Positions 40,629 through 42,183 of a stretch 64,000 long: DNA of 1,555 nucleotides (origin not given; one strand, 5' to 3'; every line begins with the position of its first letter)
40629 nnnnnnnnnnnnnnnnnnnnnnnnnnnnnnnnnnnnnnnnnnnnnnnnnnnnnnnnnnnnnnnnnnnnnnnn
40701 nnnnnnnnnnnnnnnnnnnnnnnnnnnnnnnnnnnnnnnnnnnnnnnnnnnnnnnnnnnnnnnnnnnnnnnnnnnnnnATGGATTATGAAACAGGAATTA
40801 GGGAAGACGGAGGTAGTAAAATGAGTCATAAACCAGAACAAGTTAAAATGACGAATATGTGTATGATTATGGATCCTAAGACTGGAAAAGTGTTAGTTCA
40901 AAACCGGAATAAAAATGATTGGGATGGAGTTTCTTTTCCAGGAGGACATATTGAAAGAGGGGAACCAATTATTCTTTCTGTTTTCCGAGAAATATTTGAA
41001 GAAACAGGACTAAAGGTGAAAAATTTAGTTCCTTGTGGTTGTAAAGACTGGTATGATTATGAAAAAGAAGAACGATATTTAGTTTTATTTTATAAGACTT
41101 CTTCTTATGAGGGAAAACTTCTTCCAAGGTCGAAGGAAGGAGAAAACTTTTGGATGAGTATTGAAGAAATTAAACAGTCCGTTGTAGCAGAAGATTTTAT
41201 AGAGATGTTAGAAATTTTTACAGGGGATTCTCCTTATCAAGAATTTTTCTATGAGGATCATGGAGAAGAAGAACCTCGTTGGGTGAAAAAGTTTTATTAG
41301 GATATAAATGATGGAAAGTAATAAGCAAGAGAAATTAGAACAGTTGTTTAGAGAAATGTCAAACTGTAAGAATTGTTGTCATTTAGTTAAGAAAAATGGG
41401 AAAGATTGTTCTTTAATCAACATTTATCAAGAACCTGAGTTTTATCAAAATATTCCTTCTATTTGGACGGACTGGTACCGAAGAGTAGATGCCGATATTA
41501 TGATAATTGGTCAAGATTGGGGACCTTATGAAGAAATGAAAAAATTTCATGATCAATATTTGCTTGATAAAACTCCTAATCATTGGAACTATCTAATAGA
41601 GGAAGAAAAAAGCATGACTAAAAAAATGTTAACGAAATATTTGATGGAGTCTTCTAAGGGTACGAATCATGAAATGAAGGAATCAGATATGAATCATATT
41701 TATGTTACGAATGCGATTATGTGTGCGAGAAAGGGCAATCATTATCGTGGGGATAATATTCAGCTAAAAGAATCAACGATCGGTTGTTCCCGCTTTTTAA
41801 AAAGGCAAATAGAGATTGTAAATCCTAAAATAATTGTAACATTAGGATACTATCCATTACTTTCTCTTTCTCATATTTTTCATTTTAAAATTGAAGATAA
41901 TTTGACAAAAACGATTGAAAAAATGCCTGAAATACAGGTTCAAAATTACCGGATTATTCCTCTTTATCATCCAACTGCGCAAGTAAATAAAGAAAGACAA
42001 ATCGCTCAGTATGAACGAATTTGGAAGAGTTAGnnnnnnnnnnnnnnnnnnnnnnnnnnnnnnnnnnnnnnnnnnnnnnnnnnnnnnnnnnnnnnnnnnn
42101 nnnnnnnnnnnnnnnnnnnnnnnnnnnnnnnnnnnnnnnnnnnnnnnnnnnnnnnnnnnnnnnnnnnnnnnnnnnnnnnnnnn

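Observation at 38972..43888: Tightly packed operon with three different UDG-superfamily glycosylases interleaved with Ham1-like and MutT-like NTP pyrophosphatases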

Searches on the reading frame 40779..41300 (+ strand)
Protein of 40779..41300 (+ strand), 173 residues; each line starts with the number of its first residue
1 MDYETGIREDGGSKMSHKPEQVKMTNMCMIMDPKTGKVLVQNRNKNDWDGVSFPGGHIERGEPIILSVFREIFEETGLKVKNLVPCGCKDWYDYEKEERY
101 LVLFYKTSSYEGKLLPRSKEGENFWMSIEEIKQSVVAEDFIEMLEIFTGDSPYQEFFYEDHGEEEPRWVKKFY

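Call 3: search_protein_families(library=pfam, proteins=[window:40779-41300:+], max_evalue=0.1)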
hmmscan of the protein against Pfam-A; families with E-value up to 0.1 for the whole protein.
window:40779-41300:+ (173 aa): 2 families
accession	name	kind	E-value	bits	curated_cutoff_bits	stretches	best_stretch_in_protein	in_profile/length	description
PF00293.34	NUDIX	-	2.7e-17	63.5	21.1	1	28-133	8-120/134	NUDIX domain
PF14815.12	NUDIX_4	-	0.034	14.4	35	1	27-133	2-100/113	NUDIX domain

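Call 4: search_protein_families(library=ncbifam, proteins=[window:40779-41300:+], max_evalue=0.1)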
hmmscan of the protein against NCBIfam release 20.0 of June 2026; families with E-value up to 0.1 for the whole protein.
window:40779-41300:+ (173 aa): 21 families
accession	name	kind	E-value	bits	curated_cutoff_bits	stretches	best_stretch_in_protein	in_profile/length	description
NF006530.0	PRK08999.1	equivalog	1.2e-09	37.7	245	1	30-134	12-115/315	Nudix family hydrolase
NF008044.0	PRK10776.1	equivalog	1.4e-08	34.7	148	1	50-134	32-113/130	8-oxo-dGTP diphosphatase MutT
TIGR02705.1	nudix_YtkD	equivalog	7.9e-07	28.7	154.4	1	48-84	44-80/156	RNA deprotection pyrophosphohydrolase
NF001937.0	PRK00714.1-4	equivalog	1.1e-06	28.4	139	1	25-100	9-83/161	RNA pyrophosphohydrolase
TIGR00586.1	mutt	equivalog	3.2e-06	27.2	97.9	1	34-144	15-124/129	8-oxo-dGTP diphosphatase MutT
NF001935.0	PRK00714.1-2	equivalog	3.9e-06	26.5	259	1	35-102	11-85/183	RNA pyrophosphohydrolase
NF001934.0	PRK00714.1-1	equivalog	3.9e-06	26.4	241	1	25-100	9-83/176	RNA pyrophosphohydrolase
NF001299.0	PRK00241.1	equivalog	2.5e-05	23.9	158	1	52-91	162-201/263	NAD(+) diphosphatase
NF003791.0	PRK05379.2-3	equivalog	3.1e-05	23.3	409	1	34-86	211-264/340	bifunctional nicotinamide-nucleotide adenylyltransferase/Nudix hydroxylase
NF052459.1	OxoGTPPhMutT1Mycb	equivalog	7.6e-05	22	475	1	46-147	26-125/292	8-oxo-(d)GTP phosphatase MutT1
NF001938.0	PRK00714.1-5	equivalog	9.2e-05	21.9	116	1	28-100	17-95/172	RNA pyrophosphohydrolase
NF001936.0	PRK00714.1-3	equivalog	0.00019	21.4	118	1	32-104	19-89/155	RNA pyrophosphohydrolase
NF006961.0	PRK09438.1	equivalog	0.00027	20.4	103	1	27-95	12-80/151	dihydroneopterin triphosphate diphosphatase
NF007834.0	PRK10546.1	equivalog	0.00085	19.1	156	1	33-147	12-125/135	pyrimidine (deoxy)nucleoside triphosphate diphosphatase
NF003785.0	PRK05379.1-1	equivalog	0.00093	18.5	418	1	15-81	197-260/347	bifunctional nicotinamide-nucleotide adenylyltransferase/Nudix hydroxylase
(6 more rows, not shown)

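Call 5: search_protein_families(library=padloc, proteins=[window:40779-41300:+], max_evalue=0.1)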
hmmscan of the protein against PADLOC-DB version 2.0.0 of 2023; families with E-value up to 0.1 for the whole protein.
window:40779-41300:+ (173 aa): 2 families
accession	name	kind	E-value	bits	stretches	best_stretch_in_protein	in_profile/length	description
PDLC04899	PDC-S07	-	2.5e-09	34.9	1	27-143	10-124/135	-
PDLC00489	JetB1|JetB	-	0.025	12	1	119-164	162-207/235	DUF4194 domain; MukE-like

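Call 43: search_protein_families(library=phrogs, proteins=[window:40779-41300:+], max_evalue=0.001)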
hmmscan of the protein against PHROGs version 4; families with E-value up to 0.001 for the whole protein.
window:40779-41300:+ (173 aa): 3 families
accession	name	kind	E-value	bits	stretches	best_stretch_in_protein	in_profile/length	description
phrog_1198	-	other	7.6e-15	56.3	1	2-134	20-153/253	MutT/NUDIX hydrolase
phrog_1185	-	other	2.3e-08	34.9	1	22-111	154-241/301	nudix hydrolase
phrog_15528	-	head and packaging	8.4e-05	22.1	1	36-135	533-628/794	portal protein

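Call 70: search_solved_structures(query=window:40821-41300:+, max_evalue=0.001)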
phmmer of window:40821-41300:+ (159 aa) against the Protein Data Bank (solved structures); distinct sequences matched with E-value up to 0.001: 19.
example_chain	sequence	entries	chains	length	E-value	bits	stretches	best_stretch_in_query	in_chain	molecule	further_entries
3exq_A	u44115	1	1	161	7.4e-28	100.7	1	6-137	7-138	NUDIX family hydrolase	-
2b06_A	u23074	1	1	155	1.7e-26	96.3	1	8-158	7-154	MutT/nudix family protein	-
3fk9_A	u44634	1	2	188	5.5e-10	42.6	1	11-122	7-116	Mutator MutT protein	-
3hhj_A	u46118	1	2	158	3.1e-06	30.4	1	13-121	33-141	Mutator mutT protein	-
6dby_A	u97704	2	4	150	3.7e-06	30.1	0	33-69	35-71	Nudix hydrolase 1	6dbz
6fl4_A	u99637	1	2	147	3.9e-06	30.1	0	34-69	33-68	Nudix hydrolase 1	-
5gp0_E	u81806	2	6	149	3.9e-06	30.1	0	34-69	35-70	Nudix hydrolase 1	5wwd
3ees_A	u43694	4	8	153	2.3e-05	27.6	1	20-124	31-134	Probable pyrophosphohydrolase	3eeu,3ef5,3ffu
5wy6_E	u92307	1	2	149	2.7e-05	27.3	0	34-69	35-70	Nudix hydrolase 1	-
3smd_A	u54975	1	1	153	5.2e-05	26.4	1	8-110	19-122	MutT/NUDIX family protein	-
5otn_A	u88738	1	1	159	9.1e-05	25.6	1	13-127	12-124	Nudix (Nucleoside diphosphate linked moiety X)-type motif 1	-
1vc8_A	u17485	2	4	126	9.8e-05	25.5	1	38-132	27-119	Ndx1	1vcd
1mut_A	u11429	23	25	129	9.9e-05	25.5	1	36-116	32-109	NUCLEOSIDE TRIPHOSPHATE PYROPHOSPHOHYDROLASE | Mutator mutT protein | 7,8-dihydro-8-oxoguanine-triphosphatase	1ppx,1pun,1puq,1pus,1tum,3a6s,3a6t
3i7u_A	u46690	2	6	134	0.00011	25.4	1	20-119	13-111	AP4A hydrolase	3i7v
5hzx_A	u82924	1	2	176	0.00012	25.2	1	13-127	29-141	Nudix (Nucleoside diphosphate linked moiety X)-type motif 1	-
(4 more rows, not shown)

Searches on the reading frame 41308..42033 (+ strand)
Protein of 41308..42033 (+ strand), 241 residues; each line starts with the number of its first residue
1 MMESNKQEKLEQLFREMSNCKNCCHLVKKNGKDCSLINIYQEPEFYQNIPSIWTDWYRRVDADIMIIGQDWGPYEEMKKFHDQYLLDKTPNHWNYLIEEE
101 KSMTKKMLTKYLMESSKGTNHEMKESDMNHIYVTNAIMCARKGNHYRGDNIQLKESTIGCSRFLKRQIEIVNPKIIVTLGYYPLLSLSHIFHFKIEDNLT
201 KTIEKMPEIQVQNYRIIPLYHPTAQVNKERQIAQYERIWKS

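Call 3: search_protein_families(library=pfam, proteins=[window:41308-42033:+], max_evalue=0.1)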
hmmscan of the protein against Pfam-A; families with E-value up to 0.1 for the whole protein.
window:41308-42033:+ (241 aa): 1 family
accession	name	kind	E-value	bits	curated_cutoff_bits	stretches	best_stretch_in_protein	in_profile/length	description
PF03167.25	UDG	-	6.6e-13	49.4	24.3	1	61-239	7-137/141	Uracil DNA glycosylase superfamily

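Call 4: search_protein_families(library=ncbifam, proteins=[window:41308-42033:+], max_evalue=0.1)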
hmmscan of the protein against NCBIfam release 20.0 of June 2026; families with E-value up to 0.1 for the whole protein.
window:41308-42033:+ (241 aa): 3 families
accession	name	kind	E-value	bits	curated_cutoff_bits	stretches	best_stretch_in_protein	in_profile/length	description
NF040953.1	Arch_udg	equivalog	2.6e-11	43.4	250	1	127-229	71-169/184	type-4 uracil-DNA glycosylase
TIGR00758.1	UDG_fam4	subfamily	2.7e-09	37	125.3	1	129-235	62-160/173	uracil-DNA glycosylase, family 4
TIGR03914.1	UDG_fam_dom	hypoth_equivalog_domain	0.0025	17.4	189.95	1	127-189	114-178/231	UdgX family uracil-DNA binding protein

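Call 5: search_protein_families(library=padloc, proteins=[window:41308-42033:+], max_evalue=0.1)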
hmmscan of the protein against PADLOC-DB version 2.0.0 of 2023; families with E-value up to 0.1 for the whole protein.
window:41308-42033:+ (241 aa): 1 family
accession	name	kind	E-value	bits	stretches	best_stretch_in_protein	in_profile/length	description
PDLC02971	SP_VI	-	0.019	13.2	1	2-39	23-62/72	-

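Call 14: search_solved_structures(query=window:41308-42033:+, max_evalue=10, show_alignments=2)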
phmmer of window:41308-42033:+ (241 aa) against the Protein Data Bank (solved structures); distinct sequences matched with E-value up to 10: 5.
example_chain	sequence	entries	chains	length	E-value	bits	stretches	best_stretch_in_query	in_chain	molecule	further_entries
4zbx_A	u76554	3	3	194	6.5e-07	32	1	127-226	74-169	Uracil-DNA glycosylase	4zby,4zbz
1l9g_A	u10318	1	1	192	6.1e-05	25.5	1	129-226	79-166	Conserved hypothetical protein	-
1vk2_A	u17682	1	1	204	6.9e-05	25.4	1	129-226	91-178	Uracil-DNA glycosylase TM0511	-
1ui0_A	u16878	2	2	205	0.016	17.7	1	129-224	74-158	Uracil-DNA Glycosylase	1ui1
6l9i_A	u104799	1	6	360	1.4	11.3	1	25-65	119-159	Oxalate decarboxylase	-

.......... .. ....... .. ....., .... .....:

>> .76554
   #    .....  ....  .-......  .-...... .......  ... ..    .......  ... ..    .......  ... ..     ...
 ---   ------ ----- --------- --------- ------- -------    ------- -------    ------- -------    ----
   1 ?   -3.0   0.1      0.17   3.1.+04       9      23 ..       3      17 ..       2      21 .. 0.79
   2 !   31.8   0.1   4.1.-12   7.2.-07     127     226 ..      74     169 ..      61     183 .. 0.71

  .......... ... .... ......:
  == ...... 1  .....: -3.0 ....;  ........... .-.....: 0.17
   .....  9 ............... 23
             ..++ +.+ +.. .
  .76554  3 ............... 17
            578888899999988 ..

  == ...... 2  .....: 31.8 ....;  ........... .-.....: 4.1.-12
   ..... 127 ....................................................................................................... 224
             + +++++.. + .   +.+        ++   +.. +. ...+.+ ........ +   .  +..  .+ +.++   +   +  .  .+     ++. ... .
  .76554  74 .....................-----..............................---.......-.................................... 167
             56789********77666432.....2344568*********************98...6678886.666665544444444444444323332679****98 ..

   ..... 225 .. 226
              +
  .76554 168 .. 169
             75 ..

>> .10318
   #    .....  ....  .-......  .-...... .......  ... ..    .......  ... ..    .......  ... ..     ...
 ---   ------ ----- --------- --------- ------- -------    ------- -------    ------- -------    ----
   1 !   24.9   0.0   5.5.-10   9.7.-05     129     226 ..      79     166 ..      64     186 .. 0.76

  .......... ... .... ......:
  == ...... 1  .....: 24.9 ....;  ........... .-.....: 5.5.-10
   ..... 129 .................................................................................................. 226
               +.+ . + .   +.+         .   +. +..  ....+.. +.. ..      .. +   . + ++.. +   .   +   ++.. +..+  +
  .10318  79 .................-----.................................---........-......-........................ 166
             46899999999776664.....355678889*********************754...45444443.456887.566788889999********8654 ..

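Call 29: find_homologous_proteins(query=window:41308-42033:+, max_evalue=0.001)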
Query window:41308-42033:+ (241 aa): 674 proteins with E <= 0.001 among 972 candidates; the best 120 are listed.
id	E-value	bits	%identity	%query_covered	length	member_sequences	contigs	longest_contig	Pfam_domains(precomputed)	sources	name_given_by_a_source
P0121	1.9e-162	556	100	100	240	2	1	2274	PF03167.26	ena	-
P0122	4.3e-130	450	79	99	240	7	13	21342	PF03167.26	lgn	-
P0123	2.5e-129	448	79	99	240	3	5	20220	PF03167.26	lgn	-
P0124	3.1e-128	444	78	100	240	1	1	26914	PF03167.26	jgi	-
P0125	4.6e-126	437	79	99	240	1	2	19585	PF03167.26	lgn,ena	-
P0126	1.9e-124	432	76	99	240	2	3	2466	PF03167.26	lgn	-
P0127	4.1e-110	385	69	99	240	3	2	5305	PF03167.26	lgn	-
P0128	1.2e-108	380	73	93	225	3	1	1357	PF03167.26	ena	-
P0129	3.0e-97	343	62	99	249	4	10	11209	PF03167.26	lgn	-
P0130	2.8e-96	339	59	98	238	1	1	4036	PF03167.26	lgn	-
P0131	4.8e-94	332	61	98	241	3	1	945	PF03167.26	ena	-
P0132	5.5e-94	332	60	98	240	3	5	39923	PF03167.26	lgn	-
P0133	7.7e-93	328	61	98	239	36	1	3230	PF03167.26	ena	-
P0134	7.9e-93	328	62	99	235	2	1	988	PF03167.26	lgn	-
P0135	4.2e-92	326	60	99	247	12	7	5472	PF03167.26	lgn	-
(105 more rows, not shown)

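Call 43: search_protein_families(library=phrogs, proteins=[window:41308-42033:+], max_evalue=0.001)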
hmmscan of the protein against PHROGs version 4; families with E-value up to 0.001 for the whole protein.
window:41308-42033:+ (241 aa): 0 families

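Call 44: predict_structure(alignment_id=A2)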
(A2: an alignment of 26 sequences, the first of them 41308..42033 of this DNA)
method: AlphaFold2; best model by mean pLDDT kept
length: 241 residues; sequences in the alignment: 26
mean_pLDDT: 92.5   pTM: 0.90
mean pLDDT of the five models: 92.5, 89.6, 88.3, 87.4, 86.8
residues with pLDDT >= 90: 194; 70-90: 43; 50-70: 2; < 50: 2
segments of 3 or more residues with pLDDT < 50: none
pLDDT, mean of each block of 10 residues (from residue 1): 77 97 92 94 92 88 96 92 95 90 87 94 91 96 81 95 98 97 98 97 96 96 90 93 74
secondary structure, 60 per line:
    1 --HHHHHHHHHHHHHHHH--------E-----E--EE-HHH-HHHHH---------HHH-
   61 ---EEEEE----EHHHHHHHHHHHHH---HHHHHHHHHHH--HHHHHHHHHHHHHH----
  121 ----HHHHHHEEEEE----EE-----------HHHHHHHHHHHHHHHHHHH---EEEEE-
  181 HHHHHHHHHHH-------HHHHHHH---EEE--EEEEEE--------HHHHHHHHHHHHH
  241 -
elements in order: H3-18 H43-47 E64-68 H74-86 H90-100 H103-116 H125-130 E131-135 H153-171 E175-179 H181-191 H199-205 E209-211 E214-219 H228-240

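Call 46: find_related_loci(query=A2, collection=viral_contigs, flank=5000)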
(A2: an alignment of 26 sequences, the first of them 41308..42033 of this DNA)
Query A2 (241 aa) in viral_contigs; peptide patterns used: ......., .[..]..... (x = any residue, [..] = any of these).
17 stretches matched a pattern, but none encodes a relative of the query by tblastn (E <= 1e-3).

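Call 48: find_related_loci(query=A2, collection=metagenome_contigs, flank=10000)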
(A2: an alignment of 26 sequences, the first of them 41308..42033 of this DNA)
Query A2 (241 aa) in metagenome_contigs; peptide patterns used: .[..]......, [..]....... (x = any residue, [..] = any of these).
155 stretches matched a pattern; 132 encode a relative of the query (tblastn E <= 1e-3); the best 80 are kept; 80 distinct loci.
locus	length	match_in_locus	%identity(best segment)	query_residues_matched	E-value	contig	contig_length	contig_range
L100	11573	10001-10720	57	1-240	4e-91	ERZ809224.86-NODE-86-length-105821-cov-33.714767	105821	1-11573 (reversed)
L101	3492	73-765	58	4-240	2e-91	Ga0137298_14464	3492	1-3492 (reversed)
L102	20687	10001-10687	58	6-240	4e-90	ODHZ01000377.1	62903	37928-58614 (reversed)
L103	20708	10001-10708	56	5-240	4e-89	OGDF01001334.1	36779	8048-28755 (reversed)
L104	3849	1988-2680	55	6-239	9e-90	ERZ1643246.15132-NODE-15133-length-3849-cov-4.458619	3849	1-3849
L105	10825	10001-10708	54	5-240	6e-89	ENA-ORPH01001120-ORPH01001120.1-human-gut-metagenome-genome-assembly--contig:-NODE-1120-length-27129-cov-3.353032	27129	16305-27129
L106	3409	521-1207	56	6-240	1e-89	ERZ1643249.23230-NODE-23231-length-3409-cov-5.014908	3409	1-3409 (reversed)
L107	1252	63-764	55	6-240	2e-95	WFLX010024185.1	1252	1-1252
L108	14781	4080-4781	56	6-240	3e-88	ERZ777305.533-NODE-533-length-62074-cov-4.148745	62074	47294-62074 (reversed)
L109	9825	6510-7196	57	6-240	1e-87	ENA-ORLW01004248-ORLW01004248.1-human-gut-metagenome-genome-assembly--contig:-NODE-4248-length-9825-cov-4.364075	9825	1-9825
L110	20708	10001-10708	54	5-240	2e-87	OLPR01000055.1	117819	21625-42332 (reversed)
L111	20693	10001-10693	59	10-240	4e-87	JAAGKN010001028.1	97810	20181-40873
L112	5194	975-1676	54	1-240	1e-86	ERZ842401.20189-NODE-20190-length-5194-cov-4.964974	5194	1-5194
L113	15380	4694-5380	53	6-239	6e-84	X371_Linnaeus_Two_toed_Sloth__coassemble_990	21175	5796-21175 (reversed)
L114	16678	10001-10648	58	14-240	6e-84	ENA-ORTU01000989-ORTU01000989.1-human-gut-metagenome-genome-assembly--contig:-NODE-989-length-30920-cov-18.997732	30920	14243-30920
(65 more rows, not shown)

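Call 49: fold_search(model_id=the predicted structure, library=pdb)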
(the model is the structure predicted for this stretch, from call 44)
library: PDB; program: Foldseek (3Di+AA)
matches with E <= 10: 458; with E <= 0.001: 69
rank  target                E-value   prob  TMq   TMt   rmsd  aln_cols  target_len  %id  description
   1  4zbx                  8.2e-09  1.00  0.53  0.65   6.7       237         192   19  Family 4 uracil-DNA glycosylase from Sulfolobus tokodaii (free form, X-ray wavelength=0.9000) (released 2015-09-09)
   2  4zby                  2.1e-08  1.00  0.53  0.64   6.7       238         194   20  Family 4 uracil-DNA glycosylase from Sulfolobus tokodaii (uracil complex form) (released 2015-09-09)
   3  1l9g                  2.2e-07  1.00  0.53  0.66   5.1       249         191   19  CRYSTAL STRUCTURE OF URACIL-DNA GLYCOSYLASE FROM T. MARITIMA (released 2003-05-27)
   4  1vk2                  3.8e-07  1.00  0.54  0.66   6.9       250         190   22  Crystal structure of Uracil-DNA glycosylase (TM0511) from Thermotoga maritima at 1.90 A resolution (released 2004-05-04)
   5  1ui1                  6.4e-07  1.00  0.49  0.60   6.2       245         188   18  Crystal Structure Of Uracil-DNA Glycosylase From Thermus Thermophilus HB8 (released 2003-10-14)
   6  8iig                  2.1e-06  1.00  0.46  0.53   4.8       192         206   16  Complex form of MsmUdgX H109A mutant and uracil- obtained from uracil DNA (ttUtt) post its cleavage by UdgX H109A (released 2023-06-21)
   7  8iiq                  2.9e-06  1.00  0.46  0.53   5.8       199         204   16  MsmUdgX H109S/E52N double mutant (released 2023-06-21)
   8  8iih                  4.0e-06  1.00  0.48  0.55   4.9       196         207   16  H109C mutant of uracil DNA glycosylase X (released 2023-06-21)
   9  8iim                  4.5e-06  1.00  0.48  0.55   5.0       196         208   16  H109K mutant of uracil DNA glycosylase X (released 2023-06-21)
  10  6ioa                  5.1e-06  1.00  0.44  0.50   5.1       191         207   15  The structure of UdgX in complex with uracil (released 2019-07-24)
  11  8iif                  5.4e-06  1.00  0.48  0.55   5.0       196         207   16  H109A mutant of uracil DNA glycosylase X (released 2023-06-21)
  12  6io9                  5.4e-06  1.00  0.44  0.50   5.9       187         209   17  The structure of apo-UdgX (released 2019-07-24)
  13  6ioc                  5.7e-06  1.00  0.45  0.50   5.3       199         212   16  The structure of the H109Q mutant of UdgX in complex with uracil (released 2019-07-24)
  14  6iob                  6.0e-06  1.00  0.42  0.47   6.9       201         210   14  The structure of the H109A mutant of UdgX in complex with uracil (released 2019-07-24)
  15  8iil                  7.1e-06  1.00  0.46  0.53   5.1       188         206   16  Complex form of MsmUdgX H109G mutant and uracil- obtained from uracil DNA (ttUtt) post its cleavage by MsmUdgX H109G (released 2023-06-21)
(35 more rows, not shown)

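Call 80: search_protein_families(library=ncbifam, alignment_id=A2, max_evalue=0.001)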
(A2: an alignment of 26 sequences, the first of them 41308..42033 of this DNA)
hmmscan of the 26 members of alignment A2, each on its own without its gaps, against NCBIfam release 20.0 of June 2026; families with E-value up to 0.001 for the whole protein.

A. member 1, window:41308-42033:+ (241 aa): 2 families
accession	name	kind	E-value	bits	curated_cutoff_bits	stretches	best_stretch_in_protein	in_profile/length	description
NF040953.1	Arch_udg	equivalog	2.6e-11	43.4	250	1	127-229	71-169/184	type-4 uracil-DNA glycosylase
TIGR00758.1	UDG_fam4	subfamily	2.7e-09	37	125.3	1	129-235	62-160/173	uracil-DNA glycosylase, family 4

B. families by the number of members that match (of 26 scanned): 2 families
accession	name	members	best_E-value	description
NF040953.1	Arch_udg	26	2.8e-13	type-4 uracil-DNA glycosylase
TIGR00758.1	UDG_fam4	26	2.1e-11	uracil-DNA glycosylase, family 4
